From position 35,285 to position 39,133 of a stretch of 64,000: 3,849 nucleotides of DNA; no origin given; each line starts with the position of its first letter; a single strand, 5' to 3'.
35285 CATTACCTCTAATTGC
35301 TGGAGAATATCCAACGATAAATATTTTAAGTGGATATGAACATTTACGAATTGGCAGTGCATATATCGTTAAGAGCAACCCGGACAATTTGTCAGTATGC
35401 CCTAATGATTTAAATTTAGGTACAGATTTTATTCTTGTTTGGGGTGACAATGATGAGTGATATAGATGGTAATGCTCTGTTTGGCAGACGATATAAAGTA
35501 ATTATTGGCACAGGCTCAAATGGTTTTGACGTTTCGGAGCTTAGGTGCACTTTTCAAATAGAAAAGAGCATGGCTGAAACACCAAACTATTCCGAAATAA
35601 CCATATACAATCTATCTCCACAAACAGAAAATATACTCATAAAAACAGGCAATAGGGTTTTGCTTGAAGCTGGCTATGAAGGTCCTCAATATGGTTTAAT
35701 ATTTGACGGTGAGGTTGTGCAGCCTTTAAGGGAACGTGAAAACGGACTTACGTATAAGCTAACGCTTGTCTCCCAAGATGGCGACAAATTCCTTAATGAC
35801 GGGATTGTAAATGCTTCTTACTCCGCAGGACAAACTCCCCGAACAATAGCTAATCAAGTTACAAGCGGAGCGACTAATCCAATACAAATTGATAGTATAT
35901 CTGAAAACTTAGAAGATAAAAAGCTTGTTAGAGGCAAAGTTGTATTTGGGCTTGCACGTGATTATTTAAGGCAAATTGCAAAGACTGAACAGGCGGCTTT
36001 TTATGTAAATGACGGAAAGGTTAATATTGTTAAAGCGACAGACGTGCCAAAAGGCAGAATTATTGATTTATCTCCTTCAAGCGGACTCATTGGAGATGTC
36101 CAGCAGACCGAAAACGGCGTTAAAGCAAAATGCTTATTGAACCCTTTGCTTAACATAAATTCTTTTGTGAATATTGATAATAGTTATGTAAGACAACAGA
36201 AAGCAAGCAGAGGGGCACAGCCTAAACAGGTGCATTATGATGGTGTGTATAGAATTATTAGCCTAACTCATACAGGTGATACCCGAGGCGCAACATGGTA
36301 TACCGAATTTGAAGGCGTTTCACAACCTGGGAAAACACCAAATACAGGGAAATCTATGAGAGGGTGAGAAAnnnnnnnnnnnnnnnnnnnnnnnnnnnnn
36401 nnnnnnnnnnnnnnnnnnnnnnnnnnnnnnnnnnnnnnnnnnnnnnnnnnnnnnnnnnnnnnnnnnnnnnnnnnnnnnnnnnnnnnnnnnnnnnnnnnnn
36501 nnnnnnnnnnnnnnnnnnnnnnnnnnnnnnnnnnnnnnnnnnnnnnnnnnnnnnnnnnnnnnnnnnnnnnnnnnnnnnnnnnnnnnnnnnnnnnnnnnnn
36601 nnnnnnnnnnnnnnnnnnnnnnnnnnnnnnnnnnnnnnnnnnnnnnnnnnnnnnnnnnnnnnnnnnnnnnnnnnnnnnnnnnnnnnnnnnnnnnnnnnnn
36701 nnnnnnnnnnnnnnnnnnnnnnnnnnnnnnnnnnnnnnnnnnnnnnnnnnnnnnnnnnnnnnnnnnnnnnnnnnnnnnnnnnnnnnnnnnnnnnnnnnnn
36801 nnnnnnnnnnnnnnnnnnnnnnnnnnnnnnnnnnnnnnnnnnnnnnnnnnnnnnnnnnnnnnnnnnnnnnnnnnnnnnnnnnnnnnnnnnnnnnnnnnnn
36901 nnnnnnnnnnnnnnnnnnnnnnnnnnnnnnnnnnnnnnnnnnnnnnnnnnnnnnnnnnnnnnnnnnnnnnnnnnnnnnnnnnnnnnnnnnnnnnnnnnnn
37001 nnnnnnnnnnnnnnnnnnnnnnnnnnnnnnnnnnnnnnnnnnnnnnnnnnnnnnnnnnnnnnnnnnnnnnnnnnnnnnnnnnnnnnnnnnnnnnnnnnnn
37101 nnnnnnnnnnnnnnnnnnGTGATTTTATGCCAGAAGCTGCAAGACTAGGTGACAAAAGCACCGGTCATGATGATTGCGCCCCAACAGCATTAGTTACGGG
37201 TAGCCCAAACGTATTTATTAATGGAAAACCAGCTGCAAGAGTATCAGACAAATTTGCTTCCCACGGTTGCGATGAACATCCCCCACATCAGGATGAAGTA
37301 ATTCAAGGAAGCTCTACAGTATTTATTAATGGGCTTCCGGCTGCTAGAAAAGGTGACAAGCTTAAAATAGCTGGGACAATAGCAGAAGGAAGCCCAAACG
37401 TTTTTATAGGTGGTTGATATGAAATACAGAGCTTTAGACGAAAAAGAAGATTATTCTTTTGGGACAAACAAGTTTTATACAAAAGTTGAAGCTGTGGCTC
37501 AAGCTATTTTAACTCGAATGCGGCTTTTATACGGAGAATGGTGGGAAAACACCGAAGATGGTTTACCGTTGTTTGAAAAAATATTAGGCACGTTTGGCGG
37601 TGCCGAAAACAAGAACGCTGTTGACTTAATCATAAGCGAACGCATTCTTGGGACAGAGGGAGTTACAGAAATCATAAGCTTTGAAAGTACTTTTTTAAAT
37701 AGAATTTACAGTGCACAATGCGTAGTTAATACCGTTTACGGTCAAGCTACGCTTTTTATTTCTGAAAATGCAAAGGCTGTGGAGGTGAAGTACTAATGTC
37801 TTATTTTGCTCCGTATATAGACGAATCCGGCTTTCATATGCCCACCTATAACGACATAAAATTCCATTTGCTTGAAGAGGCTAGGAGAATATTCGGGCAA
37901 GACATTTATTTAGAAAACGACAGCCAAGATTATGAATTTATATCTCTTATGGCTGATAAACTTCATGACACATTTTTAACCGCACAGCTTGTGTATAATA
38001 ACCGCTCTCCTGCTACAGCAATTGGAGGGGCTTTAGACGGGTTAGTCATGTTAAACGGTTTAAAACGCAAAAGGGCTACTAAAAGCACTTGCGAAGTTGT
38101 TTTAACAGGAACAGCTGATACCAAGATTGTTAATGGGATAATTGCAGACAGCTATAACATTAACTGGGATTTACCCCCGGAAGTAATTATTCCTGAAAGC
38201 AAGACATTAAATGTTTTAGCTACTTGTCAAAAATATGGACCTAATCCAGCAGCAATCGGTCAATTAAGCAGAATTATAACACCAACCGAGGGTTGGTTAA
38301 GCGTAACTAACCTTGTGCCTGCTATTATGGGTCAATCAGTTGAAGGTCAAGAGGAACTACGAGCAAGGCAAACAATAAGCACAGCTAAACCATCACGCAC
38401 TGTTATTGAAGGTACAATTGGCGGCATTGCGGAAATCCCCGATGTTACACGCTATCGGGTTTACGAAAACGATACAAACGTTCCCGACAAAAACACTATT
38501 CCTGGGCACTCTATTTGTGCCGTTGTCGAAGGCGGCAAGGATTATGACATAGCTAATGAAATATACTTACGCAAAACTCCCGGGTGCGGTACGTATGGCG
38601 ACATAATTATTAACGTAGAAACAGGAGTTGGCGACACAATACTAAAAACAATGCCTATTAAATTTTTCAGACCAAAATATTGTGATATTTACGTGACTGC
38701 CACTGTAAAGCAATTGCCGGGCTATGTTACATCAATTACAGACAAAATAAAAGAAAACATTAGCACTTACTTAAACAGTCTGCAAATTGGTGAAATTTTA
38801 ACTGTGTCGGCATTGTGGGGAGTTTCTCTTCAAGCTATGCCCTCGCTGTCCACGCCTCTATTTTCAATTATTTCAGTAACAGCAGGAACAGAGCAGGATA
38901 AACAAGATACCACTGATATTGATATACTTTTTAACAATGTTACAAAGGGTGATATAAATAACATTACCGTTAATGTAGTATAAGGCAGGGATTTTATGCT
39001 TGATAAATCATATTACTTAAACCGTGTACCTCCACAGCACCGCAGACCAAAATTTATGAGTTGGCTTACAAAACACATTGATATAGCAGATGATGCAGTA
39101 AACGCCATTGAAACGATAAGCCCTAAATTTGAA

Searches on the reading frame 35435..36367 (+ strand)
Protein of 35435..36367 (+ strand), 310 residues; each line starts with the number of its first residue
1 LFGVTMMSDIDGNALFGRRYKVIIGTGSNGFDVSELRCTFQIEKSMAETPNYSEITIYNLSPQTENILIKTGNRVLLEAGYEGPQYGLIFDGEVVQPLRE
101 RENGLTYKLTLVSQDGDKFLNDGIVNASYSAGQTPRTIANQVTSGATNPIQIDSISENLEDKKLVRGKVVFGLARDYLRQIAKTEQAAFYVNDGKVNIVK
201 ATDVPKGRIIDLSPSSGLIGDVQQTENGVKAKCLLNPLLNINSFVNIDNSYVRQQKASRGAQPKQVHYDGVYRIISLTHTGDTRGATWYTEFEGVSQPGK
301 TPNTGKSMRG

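Call 73: search_protein_families(library=phrogs, proteins=[window:35435-36367:+], max_evalue=0.00001)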
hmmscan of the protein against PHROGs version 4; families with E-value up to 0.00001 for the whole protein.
window:35435-36367:+ (310 aa): 4 families
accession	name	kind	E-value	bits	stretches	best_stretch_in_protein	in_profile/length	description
phrog_20677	-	unknown function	1.1e-95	322.3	2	4-256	150-403/631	-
phrog_196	-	tail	1.2e-73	249.5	1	5-305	74-369/536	baseplate hub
phrog_23564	-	unknown function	2.1e-12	48.2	1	165-296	7-128/155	-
phrog_38154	-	unknown function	3.6e-09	37.4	1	16-149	5-140/159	-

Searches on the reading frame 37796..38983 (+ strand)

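Call 73: search_protein_families(library=phrogs, proteins=[window:37796-38983:+], max_evalue=0.00001)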
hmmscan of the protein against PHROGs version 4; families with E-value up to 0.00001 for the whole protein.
window:37796-38983:+ (395 aa): 1 family
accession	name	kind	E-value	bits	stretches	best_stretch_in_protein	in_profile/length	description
phrog_6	-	tail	4.9e-53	181.6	1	4-391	58-414/548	baseplate wedge subunit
